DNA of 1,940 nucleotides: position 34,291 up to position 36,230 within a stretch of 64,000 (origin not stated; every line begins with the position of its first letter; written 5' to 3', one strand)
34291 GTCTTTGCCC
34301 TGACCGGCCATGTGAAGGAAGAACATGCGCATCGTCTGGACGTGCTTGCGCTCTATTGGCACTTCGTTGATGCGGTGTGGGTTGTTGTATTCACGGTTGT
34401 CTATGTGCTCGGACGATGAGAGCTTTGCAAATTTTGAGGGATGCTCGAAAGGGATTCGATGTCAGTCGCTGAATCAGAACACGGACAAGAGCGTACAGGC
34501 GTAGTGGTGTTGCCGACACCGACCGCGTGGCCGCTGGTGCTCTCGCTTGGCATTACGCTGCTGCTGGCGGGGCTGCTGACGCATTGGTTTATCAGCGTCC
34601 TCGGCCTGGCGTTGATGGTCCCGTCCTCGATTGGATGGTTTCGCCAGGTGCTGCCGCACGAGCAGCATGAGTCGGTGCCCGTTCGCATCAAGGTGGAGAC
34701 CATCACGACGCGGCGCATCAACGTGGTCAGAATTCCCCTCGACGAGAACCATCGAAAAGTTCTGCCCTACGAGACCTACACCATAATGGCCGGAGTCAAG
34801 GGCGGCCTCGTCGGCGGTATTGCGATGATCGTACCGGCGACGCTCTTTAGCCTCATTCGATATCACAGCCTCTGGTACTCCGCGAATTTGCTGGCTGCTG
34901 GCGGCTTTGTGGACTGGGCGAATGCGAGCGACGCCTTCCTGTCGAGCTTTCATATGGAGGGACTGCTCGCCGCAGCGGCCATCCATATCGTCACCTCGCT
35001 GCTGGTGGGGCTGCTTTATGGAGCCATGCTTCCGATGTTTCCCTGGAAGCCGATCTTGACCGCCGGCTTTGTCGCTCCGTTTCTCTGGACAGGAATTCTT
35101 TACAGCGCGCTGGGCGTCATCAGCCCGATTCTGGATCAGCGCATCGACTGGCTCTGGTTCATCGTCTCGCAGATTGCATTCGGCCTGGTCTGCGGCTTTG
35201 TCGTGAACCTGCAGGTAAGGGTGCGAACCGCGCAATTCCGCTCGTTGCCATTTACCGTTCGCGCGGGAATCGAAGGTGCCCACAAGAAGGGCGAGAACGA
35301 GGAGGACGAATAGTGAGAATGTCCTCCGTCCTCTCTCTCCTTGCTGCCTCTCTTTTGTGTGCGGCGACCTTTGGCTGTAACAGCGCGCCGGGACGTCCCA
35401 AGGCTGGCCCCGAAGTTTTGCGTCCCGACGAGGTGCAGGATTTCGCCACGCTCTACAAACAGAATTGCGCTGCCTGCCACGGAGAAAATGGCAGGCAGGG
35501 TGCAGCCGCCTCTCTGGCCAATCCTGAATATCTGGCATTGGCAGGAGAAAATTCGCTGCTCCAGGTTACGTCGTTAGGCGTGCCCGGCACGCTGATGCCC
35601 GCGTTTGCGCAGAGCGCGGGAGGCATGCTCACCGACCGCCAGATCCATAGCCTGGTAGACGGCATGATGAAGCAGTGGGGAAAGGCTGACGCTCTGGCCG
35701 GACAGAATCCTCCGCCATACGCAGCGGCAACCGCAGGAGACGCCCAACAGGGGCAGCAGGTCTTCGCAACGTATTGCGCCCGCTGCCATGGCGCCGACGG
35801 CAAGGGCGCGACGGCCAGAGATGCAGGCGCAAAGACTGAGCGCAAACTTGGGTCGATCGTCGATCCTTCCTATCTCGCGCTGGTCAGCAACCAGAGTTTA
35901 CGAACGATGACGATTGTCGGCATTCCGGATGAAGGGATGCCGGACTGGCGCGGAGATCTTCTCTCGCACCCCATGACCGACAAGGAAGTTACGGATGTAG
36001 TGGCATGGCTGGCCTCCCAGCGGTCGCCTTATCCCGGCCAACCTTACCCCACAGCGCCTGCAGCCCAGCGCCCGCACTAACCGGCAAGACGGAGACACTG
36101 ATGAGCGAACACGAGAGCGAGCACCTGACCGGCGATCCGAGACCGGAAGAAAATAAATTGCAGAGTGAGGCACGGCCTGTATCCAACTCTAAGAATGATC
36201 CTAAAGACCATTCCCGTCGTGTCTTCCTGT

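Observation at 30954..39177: Self-contained bc-complex plus caa3 oxidase operon, a candidate obligate supercomplex in a diderm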

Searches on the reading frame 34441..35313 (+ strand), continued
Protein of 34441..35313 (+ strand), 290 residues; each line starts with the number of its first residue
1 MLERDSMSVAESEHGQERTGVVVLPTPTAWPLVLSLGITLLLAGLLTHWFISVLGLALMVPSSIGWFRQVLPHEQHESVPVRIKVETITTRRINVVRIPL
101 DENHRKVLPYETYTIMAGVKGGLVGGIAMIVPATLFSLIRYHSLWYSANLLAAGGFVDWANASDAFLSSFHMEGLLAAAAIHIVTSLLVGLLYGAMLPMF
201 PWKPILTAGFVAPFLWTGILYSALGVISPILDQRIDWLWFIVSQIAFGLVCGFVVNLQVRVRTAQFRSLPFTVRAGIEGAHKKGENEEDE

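Call 48: find_encoding_contigs(protein=P0274, flank=8000, max_places=2)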
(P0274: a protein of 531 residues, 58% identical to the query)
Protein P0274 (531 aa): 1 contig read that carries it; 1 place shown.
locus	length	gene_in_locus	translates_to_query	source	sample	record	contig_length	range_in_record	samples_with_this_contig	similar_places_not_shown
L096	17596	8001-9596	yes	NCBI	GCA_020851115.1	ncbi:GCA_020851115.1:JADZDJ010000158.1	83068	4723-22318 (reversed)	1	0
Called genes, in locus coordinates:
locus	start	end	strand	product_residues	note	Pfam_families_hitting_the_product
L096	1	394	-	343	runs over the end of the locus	PF00480:ROK (weak), PF02685:Glucokinase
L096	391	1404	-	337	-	PF03446:NAD_binding_2, PF03807:F420_oxidored (weak), PF00393:6PGD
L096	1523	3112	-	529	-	PF00479:G6PD_N, PF02781:G6PD_C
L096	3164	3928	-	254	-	PF01182:Glucosamine_iso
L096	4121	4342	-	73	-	-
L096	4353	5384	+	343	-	PF02790:COX2_TM (weak), PF00116:COX2, PF00034:Cytochrom_C, PF13442:Cytochrome_CBB3 (weak)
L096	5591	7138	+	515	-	PF00115:COX1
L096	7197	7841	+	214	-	PF00510:COX3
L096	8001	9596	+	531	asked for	PF13442:Cytochrome_CBB3, PF00034:Cytochrom_C (weak), PF13442:Cytochrome_CBB3 (weak)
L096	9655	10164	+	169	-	PF00355:Rieske (weak)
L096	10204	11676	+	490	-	PF00033:Cytochrome_B, PF13631:Cytochrom_B_N_2, PF00034:Cytochrom_C (weak), PF13442:Cytochrome_CBB3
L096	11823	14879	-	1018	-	PF23500:DUF7133, PF13646:HEAT_2 (weak), PF00034:Cytochrom_C (weak)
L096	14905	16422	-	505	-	PF04734:Ceramidase_alk (faint)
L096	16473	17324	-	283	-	PF06439:3keto-disac_hyd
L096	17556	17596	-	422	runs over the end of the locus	PF02746:MR_MLE_N, PF13378:MR_MLE_C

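Call 49: find_encoding_contigs(protein=P0364, flank=8000, max_places=2)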
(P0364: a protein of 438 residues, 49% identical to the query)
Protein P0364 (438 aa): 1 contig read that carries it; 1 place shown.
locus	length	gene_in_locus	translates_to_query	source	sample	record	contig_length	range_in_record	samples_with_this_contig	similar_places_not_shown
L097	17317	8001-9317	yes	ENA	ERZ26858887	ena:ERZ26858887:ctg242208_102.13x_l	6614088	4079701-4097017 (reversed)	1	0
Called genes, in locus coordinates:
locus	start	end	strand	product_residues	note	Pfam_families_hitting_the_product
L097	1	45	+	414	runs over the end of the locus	PF07592:DDE_Tnp_ISAZ013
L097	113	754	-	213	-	PF20554:DUF6766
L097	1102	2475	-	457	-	PF00479:G6PD_N, PF02781:G6PD_C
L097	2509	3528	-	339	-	PF03446:NAD_binding_2, PF03807:F420_oxidored (weak), PF00393:6PGD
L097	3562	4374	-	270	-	PF00480:ROK (weak)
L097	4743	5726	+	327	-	PF02790:COX2_TM, PF00116:COX2, PF00034:Cytochrom_C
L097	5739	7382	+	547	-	PF00115:COX1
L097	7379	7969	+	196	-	PF00510:COX3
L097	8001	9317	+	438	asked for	-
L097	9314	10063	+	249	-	PF13442:Cytochrome_CBB3 (weak), PF00034:Cytochrom_C (weak), PF13442:Cytochrome_CBB3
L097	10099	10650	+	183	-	PF00355:Rieske (weak)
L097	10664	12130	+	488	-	PF00033:Cytochrome_B, PF13631:Cytochrom_B_N_2, PF00034:Cytochrom_C (weak), PF13442:Cytochrome_CBB3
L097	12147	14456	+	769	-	PF09678:Caa3_CtaG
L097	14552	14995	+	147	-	-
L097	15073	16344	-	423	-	PF00999:Na_H_Exchanger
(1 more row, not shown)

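Call 59: search_protein_families(library=pfam, alignment_id=A1, max_evalue=1)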
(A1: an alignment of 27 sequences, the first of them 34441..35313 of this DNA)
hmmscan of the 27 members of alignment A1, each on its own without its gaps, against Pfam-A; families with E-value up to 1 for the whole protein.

A. member 1, window:34441-35313:+ (290 aa): 1 family
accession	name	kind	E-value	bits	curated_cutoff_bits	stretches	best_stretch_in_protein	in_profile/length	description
PF12270.13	Cyt_c_ox_IV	-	0.0064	17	26.9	1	28-67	84-123/132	Cytochrome c oxidase subunit IV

B. families by the number of members that match (of 27 scanned): 13 families
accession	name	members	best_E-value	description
PF12270.13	Cyt_c_ox_IV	15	8.1e-06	Cytochrome c oxidase subunit IV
PF24396.1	DUF7541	7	0.0016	Family of unknown function (DUF7541)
PF11239.13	DUF3040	5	0.0039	Protein of unknown function (DUF3040)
PF07274.17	DUF1440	4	0.018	Protein of unknown function (DUF1440)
PF20587.3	DUF6789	2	0.00018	Family of unknown function (DUF6789)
PF12089.13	DUF3566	2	0.049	Transmembrane domain of unknown function (DUF3566)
PF19626.4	DUF6131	1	0.004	Family of unknown function (DUF6131)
PF08570.15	DUF1761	1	0.0091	Protein of unknown function (DUF1761)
PF13886.12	TM7S3_TM198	1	0.023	TM7S3/TM198-like domain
PF13567.11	DUF4131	1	0.069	Domain of unknown function (DUF4131)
PF13168.11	Poxvirus_B22R_C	1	0.084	Poxvirus B22R protein C-terminal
PF11118.13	DUF2627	1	0.16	Protein of unknown function (DUF2627)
PF19506.4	DUF6040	1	0.69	Family of unknown function (DUF6040)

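Call 73: list_cluster_members(proteins=[P0136, P0139, P0142, P0144, P0147, P0154, P0171, P0190, P0218, P0225])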
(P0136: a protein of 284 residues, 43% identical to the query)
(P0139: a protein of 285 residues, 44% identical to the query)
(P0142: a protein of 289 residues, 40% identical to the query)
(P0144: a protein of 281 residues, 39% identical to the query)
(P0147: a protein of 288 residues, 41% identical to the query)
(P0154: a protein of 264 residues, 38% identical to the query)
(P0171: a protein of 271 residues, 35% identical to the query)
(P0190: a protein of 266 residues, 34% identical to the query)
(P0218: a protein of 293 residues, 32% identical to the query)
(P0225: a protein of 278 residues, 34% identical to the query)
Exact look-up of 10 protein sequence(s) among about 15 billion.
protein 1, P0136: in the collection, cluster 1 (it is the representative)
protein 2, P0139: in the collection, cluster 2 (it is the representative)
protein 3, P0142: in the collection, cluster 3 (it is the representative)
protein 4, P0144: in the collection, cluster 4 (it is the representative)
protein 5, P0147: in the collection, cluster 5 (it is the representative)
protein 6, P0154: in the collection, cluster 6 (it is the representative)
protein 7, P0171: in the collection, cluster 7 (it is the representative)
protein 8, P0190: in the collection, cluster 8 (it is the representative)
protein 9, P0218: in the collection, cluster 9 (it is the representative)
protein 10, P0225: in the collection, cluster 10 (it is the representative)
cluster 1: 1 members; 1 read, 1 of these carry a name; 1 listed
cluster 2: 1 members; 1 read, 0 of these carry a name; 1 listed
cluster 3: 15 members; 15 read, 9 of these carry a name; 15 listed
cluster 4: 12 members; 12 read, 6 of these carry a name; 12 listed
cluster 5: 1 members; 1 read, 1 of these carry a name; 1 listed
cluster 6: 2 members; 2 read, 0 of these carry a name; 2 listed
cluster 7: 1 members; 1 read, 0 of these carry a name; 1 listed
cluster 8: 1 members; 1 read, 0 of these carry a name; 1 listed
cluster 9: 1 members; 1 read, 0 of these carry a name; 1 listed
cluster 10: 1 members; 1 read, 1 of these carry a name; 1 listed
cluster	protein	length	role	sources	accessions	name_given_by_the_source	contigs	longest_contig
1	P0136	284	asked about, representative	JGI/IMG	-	hypothetical protein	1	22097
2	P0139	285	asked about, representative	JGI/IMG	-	-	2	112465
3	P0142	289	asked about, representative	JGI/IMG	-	hypothetical protein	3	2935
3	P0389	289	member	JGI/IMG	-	hypothetical protein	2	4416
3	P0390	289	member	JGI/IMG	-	hypothetical protein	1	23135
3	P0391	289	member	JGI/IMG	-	hypothetical protein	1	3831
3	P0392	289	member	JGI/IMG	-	hypothetical protein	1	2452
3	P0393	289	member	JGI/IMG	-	hypothetical protein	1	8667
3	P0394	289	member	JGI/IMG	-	hypothetical protein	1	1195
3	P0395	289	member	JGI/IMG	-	hypothetical protein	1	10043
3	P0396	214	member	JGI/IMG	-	hypothetical protein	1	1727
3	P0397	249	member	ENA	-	-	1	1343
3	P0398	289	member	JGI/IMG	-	-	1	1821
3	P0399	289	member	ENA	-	-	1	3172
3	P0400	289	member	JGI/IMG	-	-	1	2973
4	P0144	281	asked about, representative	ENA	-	-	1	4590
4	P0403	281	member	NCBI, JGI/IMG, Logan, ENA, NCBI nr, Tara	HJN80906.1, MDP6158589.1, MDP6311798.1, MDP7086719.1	MAG: hypothetical protein QF781_06510 [Phycisphaerales bacterium] | hypothetical protein | hypothetical protein [Phycisphaerales bacterium]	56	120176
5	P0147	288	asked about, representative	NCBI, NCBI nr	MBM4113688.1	MAG: hypothetical protein FJ253_10040, partial [Phycisphaerae bacterium] | hypothetical protein [Phycisphaerae bacterium]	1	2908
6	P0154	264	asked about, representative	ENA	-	-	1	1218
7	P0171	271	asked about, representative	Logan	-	-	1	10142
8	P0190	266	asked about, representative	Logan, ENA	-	-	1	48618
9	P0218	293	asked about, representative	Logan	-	-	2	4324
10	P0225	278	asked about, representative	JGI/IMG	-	hypothetical protein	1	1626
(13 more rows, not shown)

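Call 74: find_encoding_contigs(protein=P0139, flank=7000, max_places=1)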
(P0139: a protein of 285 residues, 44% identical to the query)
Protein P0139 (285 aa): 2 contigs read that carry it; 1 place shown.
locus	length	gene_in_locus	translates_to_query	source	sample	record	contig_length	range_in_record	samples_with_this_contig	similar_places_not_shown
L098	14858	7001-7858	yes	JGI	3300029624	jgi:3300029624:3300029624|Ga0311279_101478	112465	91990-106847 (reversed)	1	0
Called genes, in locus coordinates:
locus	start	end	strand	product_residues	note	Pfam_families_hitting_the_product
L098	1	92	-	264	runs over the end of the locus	-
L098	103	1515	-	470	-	PF00884:Sulfatase, PF01663:Phosphodiest, PF16347:SGSH_C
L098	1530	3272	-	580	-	PF12831:FAD_oxidored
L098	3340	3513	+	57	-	-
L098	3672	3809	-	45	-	-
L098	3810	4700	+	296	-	PF02790:COX2_TM (weak), PF00116:COX2, PF00034:Cytochrom_C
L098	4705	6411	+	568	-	PF00115:COX1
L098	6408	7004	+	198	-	PF00510:COX3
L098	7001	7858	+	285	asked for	-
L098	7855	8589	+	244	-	PF13442:Cytochrome_CBB3 (weak), PF00034:Cytochrom_C, PF13442:Cytochrome_CBB3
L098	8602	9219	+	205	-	PF00355:Rieske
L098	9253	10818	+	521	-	PF00033:Cytochrome_B, PF14358:DUF4405 (weak), PF13631:Cytochrom_B_N_2, PF00034:Cytochrom_C (weak), PF13442:Cytochrome_CBB3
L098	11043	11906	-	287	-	PF25852:DUF6242_C (faint)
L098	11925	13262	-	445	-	PF07586:HXXSHH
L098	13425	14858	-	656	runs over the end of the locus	PF13442:Cytochrome_CBB3 (faint), PF07626:PSD3, PF07637:PSD5, PF07631:PSD4, PF07627:PSCyt3, PF07624:PSD2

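Call 75: find_encoding_contigs(protein=P0190, flank=7000, max_places=1)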
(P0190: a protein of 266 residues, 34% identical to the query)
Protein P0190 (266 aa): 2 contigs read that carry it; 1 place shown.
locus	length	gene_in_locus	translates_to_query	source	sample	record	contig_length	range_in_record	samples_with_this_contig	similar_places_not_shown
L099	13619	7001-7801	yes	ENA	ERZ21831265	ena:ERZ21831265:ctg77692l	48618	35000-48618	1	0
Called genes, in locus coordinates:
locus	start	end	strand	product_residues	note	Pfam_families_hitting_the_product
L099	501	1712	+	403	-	PF01266:DAO (faint), PF07992:Pyr_redox_2, PF13738:Pyr_redox_3, PF00070:Pyr_redox, PF14721:AIF_C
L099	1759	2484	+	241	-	-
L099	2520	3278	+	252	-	PF13085:Fer2_3, PF13187:Fer4_9 (faint), PF13183:Fer4_8 (weak)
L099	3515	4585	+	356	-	PF02790:COX2_TM (weak), PF00116:COX2, PF00034:Cytochrom_C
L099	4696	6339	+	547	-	PF00115:COX1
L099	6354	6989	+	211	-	PF00510:COX3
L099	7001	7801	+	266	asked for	-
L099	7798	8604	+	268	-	PF13442:Cytochrome_CBB3 (weak), PF00034:Cytochrom_C, PF13442:Cytochrome_CBB3 (weak)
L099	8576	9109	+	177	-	PF00355:Rieske (weak)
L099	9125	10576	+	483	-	PF00033:Cytochrome_B, PF13631:Cytochrom_B_N_2, PF00034:Cytochrom_C (weak), PF13442:Cytochrome_CBB3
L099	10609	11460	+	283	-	PF09678:Caa3_CtaG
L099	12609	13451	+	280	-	-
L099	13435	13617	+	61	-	?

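Call 76: find_encoding_contigs(protein=P0403, flank=7000, max_places=1)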
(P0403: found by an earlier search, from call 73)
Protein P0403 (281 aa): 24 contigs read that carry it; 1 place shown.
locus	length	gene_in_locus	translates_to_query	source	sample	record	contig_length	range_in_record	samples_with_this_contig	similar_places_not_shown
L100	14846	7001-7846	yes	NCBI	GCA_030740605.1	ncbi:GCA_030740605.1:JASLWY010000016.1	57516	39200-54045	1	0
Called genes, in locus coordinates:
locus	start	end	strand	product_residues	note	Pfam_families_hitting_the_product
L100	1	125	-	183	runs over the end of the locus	PF00588:SpoU_methylase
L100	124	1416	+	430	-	PF00464:SHMT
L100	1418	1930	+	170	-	PF01035:DNA_binding_1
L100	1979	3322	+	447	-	PF03721:UDPG_MGDP_dh_N, PF00984:UDPG_MGDP_dh, PF03720:UDPG_MGDP_dh_C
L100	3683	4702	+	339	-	PF00116:COX2, PF00034:Cytochrom_C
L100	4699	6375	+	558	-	PF00115:COX1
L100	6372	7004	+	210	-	PF00510:COX3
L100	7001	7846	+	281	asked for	-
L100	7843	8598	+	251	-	PF13442:Cytochrome_CBB3 (weak), PF00034:Cytochrom_C (faint)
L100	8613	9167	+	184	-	PF00355:Rieske (weak)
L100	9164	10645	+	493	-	PF00033:Cytochrome_B, PF13631:Cytochrom_B_N_2, PF00034:Cytochrom_C (faint), PF13442:Cytochrome_CBB3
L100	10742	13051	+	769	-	PF09678:Caa3_CtaG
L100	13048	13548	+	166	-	-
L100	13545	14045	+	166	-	-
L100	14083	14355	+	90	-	PF06013:WXG100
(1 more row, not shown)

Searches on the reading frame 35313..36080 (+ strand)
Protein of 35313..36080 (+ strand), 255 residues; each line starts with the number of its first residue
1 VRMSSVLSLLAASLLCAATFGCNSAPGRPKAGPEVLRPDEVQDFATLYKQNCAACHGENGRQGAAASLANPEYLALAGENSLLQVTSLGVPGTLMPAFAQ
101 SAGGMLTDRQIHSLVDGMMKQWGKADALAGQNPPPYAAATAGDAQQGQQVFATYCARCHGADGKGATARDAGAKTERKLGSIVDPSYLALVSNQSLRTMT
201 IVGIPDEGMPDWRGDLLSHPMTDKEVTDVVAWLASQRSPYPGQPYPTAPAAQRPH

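Call 3: search_protein_families(library=pfam, proteins=[window:35313-36080:+], max_evalue=0.01)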
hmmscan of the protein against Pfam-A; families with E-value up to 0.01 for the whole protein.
window:35313-36080:+ (255 aa): 6 families
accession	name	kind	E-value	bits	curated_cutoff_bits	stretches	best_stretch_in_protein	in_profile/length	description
PF13442.11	Cytochrome_CBB3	-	1e-19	71.1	27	2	143-233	2-68/68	Cytochrome C oxidase, cbb3-type, subunit III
PF00034.26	Cytochrom_C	-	6.5e-19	69.5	21.3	2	145-235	2-88/90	Cytochrome c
PF14495.11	Cytochrom_C550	-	8e-05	22.8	27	0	140-172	22-53/136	Cytochrome c-550 domain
PF09086.16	DUF1924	-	0.0041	17.9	22.5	0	49-62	26-39/96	Domain of unknown function (DUF1924)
PF22113.1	Mtrc-MtrF_II-IV_dom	-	0.006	16.6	30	0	44-60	151-167/176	Outer membrane cytochrome MtrC/MtrF-like, domains II/IV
PF14522.11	Cytochrome_C7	-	0.0091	16.2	24.8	0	49-58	13-22/67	Cytochrome c7 and related cytochrome c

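Call 4: search_protein_families(library=ncbifam, proteins=[window:35313-36080:+], max_evalue=0.01)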
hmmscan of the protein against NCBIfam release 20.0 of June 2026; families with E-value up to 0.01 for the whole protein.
window:35313-36080:+ (255 aa): 15 families
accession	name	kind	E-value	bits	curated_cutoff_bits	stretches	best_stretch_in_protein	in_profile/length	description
NF011054.0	PRK14486.1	equivalog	4.3e-12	46.1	447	2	127-237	199-291/294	putative bifunctional cbb3-type cytochrome c oxidase subunit II/cytochrome c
TIGR00782.1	ccoP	equivalog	1.3e-11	44.4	179.95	2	144-169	203-228/285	cytochrome-c oxidase, cbb3-type subunit III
NF050122.1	bc1_QcrC_actin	exception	2.2e-11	43.6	200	1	8-167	9-159/253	cytochrome bc1 complex diheme cytochrome c subunit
NF045774.1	cytochro_C551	exception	2.7e-10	40.2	118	2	1-67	1-65/110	cytochrome c551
NF045773.1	cytochro_C550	exception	6.3e-07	29.4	125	0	41-70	49-78/118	cytochrome c550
TIGR04494.1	c550_PedF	equivalog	7e-07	29.2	122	0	134-164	41-71/133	cytochrome c-550 PedF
NF045930.1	Cytc6PetJCyano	equivalog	9.2e-07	28.8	135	1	137-164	21-47/110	cytochrome c6 PetJ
TIGR04485.1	thiosulf_SoxX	equivalog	6.4e-06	26.8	61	0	90-118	49-75/78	sulfur oxidation c-type cytochrome SoxX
NF040606.1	CytoC_perox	subfamily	8.4e-06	25.2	150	0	141-173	295-327/524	di-heme-cytochrome C peroxidase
TIGR02603.1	CxxCH_TIGR02603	domain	1.9e-05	24.7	68.15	1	142-168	1-27/134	putative heme-binding domain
TIGR03045.1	PS_II_C550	equivalog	0.00015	21.5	177.75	0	142-176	49-82/159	photosystem II cytochrome c-550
TIGR03872.1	cytochrome_MoxG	equivalog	0.00021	21.4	147.8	0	141-165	41-65/133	cytochrome c(L), periplasmic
NF040971.1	cytc_ExtS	equivalog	0.0024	17.1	100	1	48-161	86-189/262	selenite/tellurite reduction operon c-type cytochrome lipoprotein ExtS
NF041895.1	choice_anch_V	domain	0.0027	17.8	42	0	48-86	23-60/150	choice-of-anchor V domain-containing protein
TIGR01904.2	GSu_C4xC__C2xCH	domain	0.007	16.1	27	0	49-67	49-67/73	CxxxxCH/CxxCH domain c-type cytochrome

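Call 60: search_solved_structures(query=window:35313-36080:+, max_evalue=0.001)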
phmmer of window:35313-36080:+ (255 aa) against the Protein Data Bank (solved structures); distinct sequences matched with E-value up to 0.001: 14.
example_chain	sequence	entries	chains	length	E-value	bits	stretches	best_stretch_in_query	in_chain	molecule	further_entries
8snh_G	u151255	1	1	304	2.3e-10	44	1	102-176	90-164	Cbb3-type cytochrome c oxidase subunit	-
8smr_G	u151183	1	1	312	1.2e-07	35.2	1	141-172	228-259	Cbb3-type cytochrome c oxidase subunit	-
6xkx_p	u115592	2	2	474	1.1e-06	31.9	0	142-170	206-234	Cbb3-type cytochrome c oxidase subunit CcoP,Cytochrome c-type cyt cy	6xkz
9g83_v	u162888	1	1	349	6.1e-06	29.6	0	138-176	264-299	Cbb3-type cytochrome c oxidase subunit CcoP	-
8hcr_C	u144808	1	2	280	1.6e-05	28.2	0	34-100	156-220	Cytochrome bc1 complex cytochrome c subunit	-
7e1v_O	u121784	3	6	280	1.6e-05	28.2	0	34-100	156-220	Cytochrome bc1 complex cytochrome c subunit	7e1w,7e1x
3mk7_C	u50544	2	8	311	1.6e-05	28.1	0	144-167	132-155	Cytochrome c oxidase, cbb3-type, subunit P | Cbb3-type cytochrome c oxidase subunit CcoP1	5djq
6xkw_p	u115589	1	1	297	2.5e-05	27.6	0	142-170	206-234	Cbb3-type cytochrome c oxidase subunit CcoP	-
7w2j_C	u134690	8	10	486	8.4e-05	25.8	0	42-131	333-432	Fructose dehydrogenase cytochrome subunit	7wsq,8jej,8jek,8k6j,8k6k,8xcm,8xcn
9wcx_U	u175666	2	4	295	0.00018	24.7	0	33-80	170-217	Cytochrome bc1 complex cytochrome c subunit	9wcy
6adq_C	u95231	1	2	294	0.00026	24.2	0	42-171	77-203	Cytochrome bc1 complex cytochrome c subunit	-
6hwh_M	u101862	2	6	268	0.00027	24.1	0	142-169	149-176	Cytochrome bc1 complex cytochrome c subunit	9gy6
8ovc_O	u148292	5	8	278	0.00037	23.7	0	141-169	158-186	Cytochrome bc1 complex cytochrome c subunit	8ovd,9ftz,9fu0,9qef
7rh5_O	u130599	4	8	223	0.0005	23.3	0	145-169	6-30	Cytochrome bc1 complex cytochrome c subunit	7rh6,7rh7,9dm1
